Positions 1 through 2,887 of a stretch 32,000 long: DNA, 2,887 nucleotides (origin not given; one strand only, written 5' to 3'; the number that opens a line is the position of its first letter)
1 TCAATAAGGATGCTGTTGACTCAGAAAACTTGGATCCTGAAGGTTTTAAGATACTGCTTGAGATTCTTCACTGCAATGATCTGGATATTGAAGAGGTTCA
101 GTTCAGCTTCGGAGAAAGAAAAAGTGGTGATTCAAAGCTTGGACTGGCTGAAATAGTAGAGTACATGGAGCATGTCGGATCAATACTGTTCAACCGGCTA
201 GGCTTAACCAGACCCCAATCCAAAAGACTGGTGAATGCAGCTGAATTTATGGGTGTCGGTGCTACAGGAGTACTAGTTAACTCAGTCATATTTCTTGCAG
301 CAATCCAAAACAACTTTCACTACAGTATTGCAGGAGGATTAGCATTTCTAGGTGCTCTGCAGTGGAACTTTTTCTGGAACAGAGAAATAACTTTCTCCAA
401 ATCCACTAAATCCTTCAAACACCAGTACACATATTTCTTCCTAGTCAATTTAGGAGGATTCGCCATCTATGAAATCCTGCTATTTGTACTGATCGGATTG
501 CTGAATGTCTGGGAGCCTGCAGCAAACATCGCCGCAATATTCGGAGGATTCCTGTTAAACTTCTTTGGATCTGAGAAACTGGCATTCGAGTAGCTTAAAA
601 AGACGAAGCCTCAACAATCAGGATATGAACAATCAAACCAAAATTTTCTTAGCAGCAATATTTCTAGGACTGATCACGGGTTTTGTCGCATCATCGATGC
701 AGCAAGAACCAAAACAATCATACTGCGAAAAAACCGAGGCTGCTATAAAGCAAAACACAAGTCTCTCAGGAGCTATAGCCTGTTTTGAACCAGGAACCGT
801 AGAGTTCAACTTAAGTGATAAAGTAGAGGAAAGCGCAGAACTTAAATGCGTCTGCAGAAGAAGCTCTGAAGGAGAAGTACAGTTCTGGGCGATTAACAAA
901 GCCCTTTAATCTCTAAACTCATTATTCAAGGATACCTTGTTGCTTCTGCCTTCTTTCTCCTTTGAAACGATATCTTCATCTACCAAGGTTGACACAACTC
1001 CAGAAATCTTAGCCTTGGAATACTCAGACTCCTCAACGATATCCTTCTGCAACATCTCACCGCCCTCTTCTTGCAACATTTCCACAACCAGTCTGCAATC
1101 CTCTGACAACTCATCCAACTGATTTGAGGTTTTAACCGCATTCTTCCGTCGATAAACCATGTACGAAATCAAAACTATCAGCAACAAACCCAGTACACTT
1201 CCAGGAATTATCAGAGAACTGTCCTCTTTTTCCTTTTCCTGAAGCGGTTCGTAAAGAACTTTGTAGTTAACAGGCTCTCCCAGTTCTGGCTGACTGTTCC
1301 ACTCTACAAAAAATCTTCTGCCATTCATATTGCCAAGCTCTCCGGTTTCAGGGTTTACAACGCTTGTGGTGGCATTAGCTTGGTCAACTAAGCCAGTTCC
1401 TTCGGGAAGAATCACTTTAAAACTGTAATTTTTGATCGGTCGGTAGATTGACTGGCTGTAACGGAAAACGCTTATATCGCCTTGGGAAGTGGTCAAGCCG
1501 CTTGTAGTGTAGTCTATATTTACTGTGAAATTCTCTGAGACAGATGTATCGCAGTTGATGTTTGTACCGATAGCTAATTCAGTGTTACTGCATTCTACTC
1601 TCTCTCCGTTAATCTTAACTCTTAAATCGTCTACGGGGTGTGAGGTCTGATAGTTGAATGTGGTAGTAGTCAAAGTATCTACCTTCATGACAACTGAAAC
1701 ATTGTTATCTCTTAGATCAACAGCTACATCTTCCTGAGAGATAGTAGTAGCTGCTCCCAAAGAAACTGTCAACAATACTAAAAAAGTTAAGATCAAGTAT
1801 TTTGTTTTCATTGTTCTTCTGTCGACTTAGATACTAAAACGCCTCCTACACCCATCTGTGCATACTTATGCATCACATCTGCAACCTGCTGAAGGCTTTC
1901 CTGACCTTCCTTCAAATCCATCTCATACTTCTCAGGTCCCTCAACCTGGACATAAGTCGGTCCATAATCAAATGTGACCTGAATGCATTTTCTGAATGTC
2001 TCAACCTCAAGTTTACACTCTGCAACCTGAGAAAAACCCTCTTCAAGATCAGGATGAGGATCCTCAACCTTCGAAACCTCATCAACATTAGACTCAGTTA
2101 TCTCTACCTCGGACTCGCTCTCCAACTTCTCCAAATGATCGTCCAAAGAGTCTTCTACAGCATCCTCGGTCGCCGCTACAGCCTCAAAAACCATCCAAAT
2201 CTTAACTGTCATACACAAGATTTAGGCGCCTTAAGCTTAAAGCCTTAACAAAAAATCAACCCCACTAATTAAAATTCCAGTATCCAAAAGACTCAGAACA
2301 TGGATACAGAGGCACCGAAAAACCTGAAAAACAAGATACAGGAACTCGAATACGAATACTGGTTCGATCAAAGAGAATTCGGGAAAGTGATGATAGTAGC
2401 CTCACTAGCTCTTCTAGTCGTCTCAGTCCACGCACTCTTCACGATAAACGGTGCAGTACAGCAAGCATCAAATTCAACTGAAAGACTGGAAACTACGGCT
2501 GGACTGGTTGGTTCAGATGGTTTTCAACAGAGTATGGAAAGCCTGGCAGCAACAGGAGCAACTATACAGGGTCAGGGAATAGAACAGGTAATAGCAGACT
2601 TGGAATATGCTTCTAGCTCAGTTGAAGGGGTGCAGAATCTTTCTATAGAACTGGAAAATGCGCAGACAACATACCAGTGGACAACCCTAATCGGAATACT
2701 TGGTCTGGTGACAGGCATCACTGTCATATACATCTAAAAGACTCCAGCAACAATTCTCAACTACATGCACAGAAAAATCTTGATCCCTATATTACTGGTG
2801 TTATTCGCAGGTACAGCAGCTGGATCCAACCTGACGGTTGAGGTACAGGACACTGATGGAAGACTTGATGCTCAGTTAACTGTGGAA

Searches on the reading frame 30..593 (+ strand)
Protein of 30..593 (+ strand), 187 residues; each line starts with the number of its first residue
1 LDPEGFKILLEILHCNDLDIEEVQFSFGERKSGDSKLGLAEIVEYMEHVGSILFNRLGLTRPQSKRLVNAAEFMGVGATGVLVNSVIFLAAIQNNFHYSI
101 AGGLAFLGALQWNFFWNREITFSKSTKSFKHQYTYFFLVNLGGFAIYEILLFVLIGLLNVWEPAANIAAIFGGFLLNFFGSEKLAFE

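Call 85: search_protein_families(library=pfam, proteins=[window:30-593:+], max_evalue=0.01)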
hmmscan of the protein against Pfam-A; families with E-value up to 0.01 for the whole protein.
window:30-593:+ (187 aa): 1 family
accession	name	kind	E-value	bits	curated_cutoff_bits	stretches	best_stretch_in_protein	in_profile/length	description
PF04138.20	GtrA_DPMS_TM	-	1.6e-17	64.2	26.1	1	73-186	2-117/117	GtrA/DPMS, transmembrane domain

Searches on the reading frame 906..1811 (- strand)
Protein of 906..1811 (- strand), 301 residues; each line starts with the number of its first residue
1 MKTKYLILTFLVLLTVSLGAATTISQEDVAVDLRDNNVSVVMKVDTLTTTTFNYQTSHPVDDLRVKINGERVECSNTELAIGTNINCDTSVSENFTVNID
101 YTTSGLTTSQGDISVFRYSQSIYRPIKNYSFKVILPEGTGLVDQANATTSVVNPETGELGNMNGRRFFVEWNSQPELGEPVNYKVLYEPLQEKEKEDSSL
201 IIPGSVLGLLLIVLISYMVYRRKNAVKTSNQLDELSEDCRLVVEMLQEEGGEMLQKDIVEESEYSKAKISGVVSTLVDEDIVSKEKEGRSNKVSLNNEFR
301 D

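Call 4: search_protein_families(library=pfam, proteins=[window:906-1811:-], max_evalue=1)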
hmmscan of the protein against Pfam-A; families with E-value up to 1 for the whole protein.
window:906-1811:- (301 aa): 10 families
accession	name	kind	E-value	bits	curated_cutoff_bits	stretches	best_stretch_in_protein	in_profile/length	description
PF24034.1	DUF7343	-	1.4e-19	70.2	27.6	1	235-295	2-61/62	Domain of unknown function (DUF7343)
PF12802.13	MarR_2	-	0.0017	18.9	27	1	244-287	12-55/61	MarR family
PF22665.2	DUF6293_C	-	0.0092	16.9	27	1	243-297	37-92/101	DUF6293 C-terminal winged helix domain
PF09339.16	HTH_IclR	-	0.017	15.3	22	1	242-284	8-50/52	IclR helix-turn-helix domain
PF01978.25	TrmB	-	0.019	15.3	25.6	1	251-288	21-58/68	Sugar-specific transcriptional regulator TrmB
PF22381.2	Staph_reg_Sar_Rot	-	0.037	14.6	27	1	237-286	15-62/85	Transcriptional regulator SarA/Rot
PF09972.14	DUF2207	-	0.038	14.7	24.4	1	61-145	52-126/172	Predicted membrane protein (DUF2207) N-terminal domain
PF01034.25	Syndecan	-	0.093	13.2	25.2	1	200-234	11-46/64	Syndecan domain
PF01047.28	MarR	-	0.17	12.2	24.6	1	245-286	11-51/59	MarR family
PF03962.21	Mnd1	-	0.21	12.3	23.5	1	262-291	25-54/60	Mnd1 HTH domain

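Call 5: search_protein_families(library=ncbifam, proteins=[window:906-1811:-], max_evalue=1)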
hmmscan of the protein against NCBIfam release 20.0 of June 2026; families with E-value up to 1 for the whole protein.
window:906-1811:- (301 aa): 12 families
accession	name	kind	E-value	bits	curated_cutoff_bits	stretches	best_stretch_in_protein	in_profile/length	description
NF033788.1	HTH_metalloreg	subfamily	2.9e-05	23.8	55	1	240-298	13-71/77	metalloregulator ArsR/SmtB family transcription factor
NF040939.2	trans_reg_lrs14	equivalog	0.002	18.1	90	1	236-290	20-74/103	Lrs14 family HTH-type transcriptional regulator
NF053779.1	BT3442_fam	equivalog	0.0024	16.7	940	1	193-237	353-397/563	BT3442 family protein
NF053606.1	Sta1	subfamily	0.0036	17.4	80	1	237-291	20-73/100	Sta1 family transcriptional regulator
NF007528.0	PRK10141.1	subfamily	0.0044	16.9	97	1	232-290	10-68/117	metalloregulator ArsR/SmtB family transcription factor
TIGR01884.1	cas_HTH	subfamily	0.0063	15.9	60.2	1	234-296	139-199/202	CRISPR-associated CARF protein Csa3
NF033789.1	repress_SdpR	subfamily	0.012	15.5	100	1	240-296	11-65/79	autorepressor SdpR family transcription factor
TIGR01889.1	Staph_reg_Sar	paralog_domain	0.014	15.7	62.6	1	245-286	36-77/109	staphylococcal accessory regulator family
NF053755.1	MsvR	equivalog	0.016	14.9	220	1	242-287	18-61/236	transcriptional factor MsvR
TIGR02804.1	ExbD_2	equivalog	0.041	14.3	123.45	1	9-71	12-75/121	TonB system transport protein ExbD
NF053819.1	EF0750_LPXTG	subfamily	0.19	12.3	47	0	1-28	1-28/105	EF2685/EF0750 family sortase-dependent surface protein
TIGR01167.1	LPXTG_anchor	domain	0.68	10.7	15.9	1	205-224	14-33/34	LPXTG cell wall anchor domain-containing protein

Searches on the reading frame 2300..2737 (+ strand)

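Call 4: search_protein_families(library=pfam, proteins=[window:2300-2737:+], max_evalue=1)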
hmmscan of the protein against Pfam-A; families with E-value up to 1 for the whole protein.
window:2300-2737:+ (145 aa): 2 families
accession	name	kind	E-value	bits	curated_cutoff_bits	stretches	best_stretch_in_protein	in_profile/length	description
PF09920.14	DUF2150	-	0.15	12.5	28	1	30-105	87-167/189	Uncharacterized protein conserved in archaea (DUF2150)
PF05107.17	Cas_Cas7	-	0.15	12.1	33.2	1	8-54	78-113/249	CRISPR-associated protein Cas7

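Call 5: search_protein_families(library=ncbifam, proteins=[window:2300-2737:+], max_evalue=1)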
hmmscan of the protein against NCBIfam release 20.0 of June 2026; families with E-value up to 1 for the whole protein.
window:2300-2737:+ (145 aa): 1 family
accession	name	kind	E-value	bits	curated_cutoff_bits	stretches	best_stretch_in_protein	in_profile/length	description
NF011777.0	PRK15240.1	equivalog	0.02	14.6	258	1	26-110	89-171/185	resistance to complement killing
